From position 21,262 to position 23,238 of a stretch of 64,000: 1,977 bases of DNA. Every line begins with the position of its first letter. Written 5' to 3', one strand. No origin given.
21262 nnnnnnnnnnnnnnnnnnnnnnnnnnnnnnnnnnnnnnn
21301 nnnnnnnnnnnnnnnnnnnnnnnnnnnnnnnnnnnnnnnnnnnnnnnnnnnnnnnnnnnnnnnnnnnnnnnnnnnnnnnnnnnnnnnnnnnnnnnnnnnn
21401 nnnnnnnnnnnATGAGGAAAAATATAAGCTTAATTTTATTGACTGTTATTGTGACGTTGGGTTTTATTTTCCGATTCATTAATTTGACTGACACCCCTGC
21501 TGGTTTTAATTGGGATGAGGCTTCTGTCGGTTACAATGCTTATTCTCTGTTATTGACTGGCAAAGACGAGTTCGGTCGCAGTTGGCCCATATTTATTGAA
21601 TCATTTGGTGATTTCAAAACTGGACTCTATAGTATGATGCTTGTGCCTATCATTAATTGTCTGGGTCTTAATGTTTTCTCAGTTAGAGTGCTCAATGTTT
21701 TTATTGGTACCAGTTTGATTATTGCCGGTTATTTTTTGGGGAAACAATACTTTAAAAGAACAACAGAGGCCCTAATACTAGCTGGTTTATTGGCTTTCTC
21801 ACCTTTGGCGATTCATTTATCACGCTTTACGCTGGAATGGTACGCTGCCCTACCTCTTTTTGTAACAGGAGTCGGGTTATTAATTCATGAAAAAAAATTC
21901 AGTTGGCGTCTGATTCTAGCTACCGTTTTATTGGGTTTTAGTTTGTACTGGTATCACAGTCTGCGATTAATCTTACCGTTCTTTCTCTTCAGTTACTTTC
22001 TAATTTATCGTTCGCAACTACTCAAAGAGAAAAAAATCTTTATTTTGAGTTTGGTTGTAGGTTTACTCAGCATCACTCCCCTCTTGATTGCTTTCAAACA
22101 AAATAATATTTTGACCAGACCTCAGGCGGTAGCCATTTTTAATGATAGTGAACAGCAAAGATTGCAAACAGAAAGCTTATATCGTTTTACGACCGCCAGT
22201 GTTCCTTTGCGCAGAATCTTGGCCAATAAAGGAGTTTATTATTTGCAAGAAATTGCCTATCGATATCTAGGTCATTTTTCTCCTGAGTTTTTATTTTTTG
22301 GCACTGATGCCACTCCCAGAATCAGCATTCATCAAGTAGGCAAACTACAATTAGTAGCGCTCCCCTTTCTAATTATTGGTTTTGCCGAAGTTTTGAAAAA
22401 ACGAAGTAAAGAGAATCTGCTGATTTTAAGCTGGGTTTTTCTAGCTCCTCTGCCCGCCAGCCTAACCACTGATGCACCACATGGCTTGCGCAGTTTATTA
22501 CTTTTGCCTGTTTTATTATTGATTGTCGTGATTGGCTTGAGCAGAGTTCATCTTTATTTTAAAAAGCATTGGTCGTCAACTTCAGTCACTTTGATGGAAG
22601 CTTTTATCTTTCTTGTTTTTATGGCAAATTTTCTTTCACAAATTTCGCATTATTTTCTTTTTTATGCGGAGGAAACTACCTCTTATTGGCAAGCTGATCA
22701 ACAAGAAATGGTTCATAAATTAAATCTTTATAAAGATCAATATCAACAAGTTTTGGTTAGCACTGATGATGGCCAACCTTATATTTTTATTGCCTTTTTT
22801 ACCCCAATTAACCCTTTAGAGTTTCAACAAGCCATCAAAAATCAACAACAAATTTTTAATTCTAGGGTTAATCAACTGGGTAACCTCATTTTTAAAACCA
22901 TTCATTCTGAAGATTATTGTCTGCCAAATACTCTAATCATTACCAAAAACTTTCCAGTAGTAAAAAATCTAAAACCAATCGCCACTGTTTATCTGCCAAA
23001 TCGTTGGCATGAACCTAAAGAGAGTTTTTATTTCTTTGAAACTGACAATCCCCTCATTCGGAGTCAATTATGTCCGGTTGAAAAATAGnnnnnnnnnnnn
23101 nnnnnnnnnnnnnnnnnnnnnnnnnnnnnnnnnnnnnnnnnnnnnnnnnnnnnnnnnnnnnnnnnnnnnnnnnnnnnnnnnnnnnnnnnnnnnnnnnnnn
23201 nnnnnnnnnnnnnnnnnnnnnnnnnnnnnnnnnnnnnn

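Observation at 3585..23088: Lineage-specific expansion of six highly similar ArnT/PMT-like paralogs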

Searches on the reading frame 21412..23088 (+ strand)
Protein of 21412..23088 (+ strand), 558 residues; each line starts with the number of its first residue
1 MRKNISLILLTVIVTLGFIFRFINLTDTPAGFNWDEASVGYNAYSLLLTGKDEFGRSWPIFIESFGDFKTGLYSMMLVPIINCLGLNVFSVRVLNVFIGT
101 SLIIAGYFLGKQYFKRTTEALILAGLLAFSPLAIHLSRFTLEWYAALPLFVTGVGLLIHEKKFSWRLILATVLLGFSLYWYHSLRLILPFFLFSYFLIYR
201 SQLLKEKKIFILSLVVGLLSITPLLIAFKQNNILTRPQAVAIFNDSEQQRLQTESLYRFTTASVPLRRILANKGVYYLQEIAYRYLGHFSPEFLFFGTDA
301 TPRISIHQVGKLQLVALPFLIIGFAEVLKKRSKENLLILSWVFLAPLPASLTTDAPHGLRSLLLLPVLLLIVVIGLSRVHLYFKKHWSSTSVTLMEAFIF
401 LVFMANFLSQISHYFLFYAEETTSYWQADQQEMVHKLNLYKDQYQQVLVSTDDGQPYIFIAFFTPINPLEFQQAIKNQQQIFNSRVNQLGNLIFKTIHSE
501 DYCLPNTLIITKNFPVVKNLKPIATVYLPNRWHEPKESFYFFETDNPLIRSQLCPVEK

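Call 6: search_protein_families(library=pfam, proteins=[window:21412-23088:+], max_evalue=0.01)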
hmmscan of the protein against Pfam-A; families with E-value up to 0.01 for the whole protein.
window:21412-23088:+ (558 aa): 0 families

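Call 11: search_protein_families(library=ncbifam, proteins=[window:21412-23088:+], max_evalue=0.01)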
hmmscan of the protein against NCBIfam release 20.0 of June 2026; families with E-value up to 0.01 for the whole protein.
window:21412-23088:+ (558 aa): 0 families

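Call 49: find_homologous_proteins(query=window:21412-23088:+, max_evalue=1e-10)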
Query window:21412-23088:+ (558 aa): 154 proteins with E <= 1e-10 among 8000 candidates; the best 120 are listed.
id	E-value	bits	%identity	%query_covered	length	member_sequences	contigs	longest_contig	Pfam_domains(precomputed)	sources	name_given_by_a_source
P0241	0.0e+0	1214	100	98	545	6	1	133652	-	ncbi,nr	ncbi:MAG: hypothetical protein A2411_01940 [Candidatus Pacebacteria bacterium RIFOXYC1_FULL_39_21]|n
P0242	9.4e-229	779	63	99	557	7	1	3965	-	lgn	-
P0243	7.6e-213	726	59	100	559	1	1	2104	-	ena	-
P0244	4.0e-198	678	55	100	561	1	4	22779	-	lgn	-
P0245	1.3e-190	653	53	99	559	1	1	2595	-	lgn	-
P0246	4.3e-185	635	52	98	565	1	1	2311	-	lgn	-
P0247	1.7e-182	626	53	100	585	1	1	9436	-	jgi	jgi:4-amino-4-deoxy-L-arabinose transferase-like glycosyltransferase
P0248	8.8e-181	621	54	95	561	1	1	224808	-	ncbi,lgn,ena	-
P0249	6.8e-176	604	51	98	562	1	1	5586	-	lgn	-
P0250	1.9e-175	603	51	99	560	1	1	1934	-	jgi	jgi:hypothetical protein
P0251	3.9e-158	546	47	96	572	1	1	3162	-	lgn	-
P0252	1.0e-155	538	47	96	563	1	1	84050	PF13231.13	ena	-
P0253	2.1e-153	530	46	97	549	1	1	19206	PF13231.13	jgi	-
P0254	2.5e-151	523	45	96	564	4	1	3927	-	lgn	-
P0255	1.2e-150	521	45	96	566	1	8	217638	-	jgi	-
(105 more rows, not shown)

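Call 60: find_encoding_contigs(protein=P0248, flank=10000, max_places=1)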
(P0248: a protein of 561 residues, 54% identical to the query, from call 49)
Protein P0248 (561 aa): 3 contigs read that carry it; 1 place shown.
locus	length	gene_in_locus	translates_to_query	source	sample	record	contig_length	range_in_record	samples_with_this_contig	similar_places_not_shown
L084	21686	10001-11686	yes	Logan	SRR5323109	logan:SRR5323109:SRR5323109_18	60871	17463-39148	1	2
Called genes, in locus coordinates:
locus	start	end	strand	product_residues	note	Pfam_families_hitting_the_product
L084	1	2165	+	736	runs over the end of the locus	PF00403:HMA, PF00122:E1-E2_ATPase, PF08282:Hydrolase_3 (faint), PF00702:Hydrolase, PF12710:HAD (weak)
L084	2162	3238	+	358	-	PF13386:DsbD_2, PF13473:Cupredoxin_1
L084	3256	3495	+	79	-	PF00403:HMA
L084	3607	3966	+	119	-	PF16367:RRM_7 (faint), PF00076:RRM_1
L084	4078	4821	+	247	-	PF00990:GGDEF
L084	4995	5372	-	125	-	PF00173:Cyt-b5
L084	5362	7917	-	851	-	PF16656:Pur_ac_phosph_N (faint), PF00041:fn3 (weak)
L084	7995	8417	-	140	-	-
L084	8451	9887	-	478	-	-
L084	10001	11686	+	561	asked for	-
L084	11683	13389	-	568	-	-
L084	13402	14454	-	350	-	PF00478:IMPDH, PF01070:FMN_dh (weak)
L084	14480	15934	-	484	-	PF00709:Adenylsucc_synt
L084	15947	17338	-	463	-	PF00206:Lyase_1, PF08328:ASL_C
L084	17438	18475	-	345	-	PF03054:tRNA_Me_trans, PF20259:tRNA_Me_trans_M, PF20258:tRNA_Me_trans_C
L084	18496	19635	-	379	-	PF00266:Aminotran_5, PF01212:Beta_elim_lyase (weak)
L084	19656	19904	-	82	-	PF08984:DUF1858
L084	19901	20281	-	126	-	PF01592:NifU_N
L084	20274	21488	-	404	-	PF00155:Aminotran_1_2, PF00266:Aminotran_5, PF01053:Cys_Met_Meta_PP, PF01212:Beta_elim_lyase (weak), PF01041:DegT_DnrJ_EryC1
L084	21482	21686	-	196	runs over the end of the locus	PF01458:SUFBD_core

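Call 75: search_protein_families(library=pfam, proteins=[window:21412-23088:+], max_evalue=1)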
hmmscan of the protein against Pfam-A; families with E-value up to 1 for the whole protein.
window:21412-23088:+ (558 aa): 1 family
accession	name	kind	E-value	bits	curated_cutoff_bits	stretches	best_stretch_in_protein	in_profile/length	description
PF11384.13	DUF3188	-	0.038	14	24.6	0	145-159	25-39/50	Protein of unknown function (DUF3188)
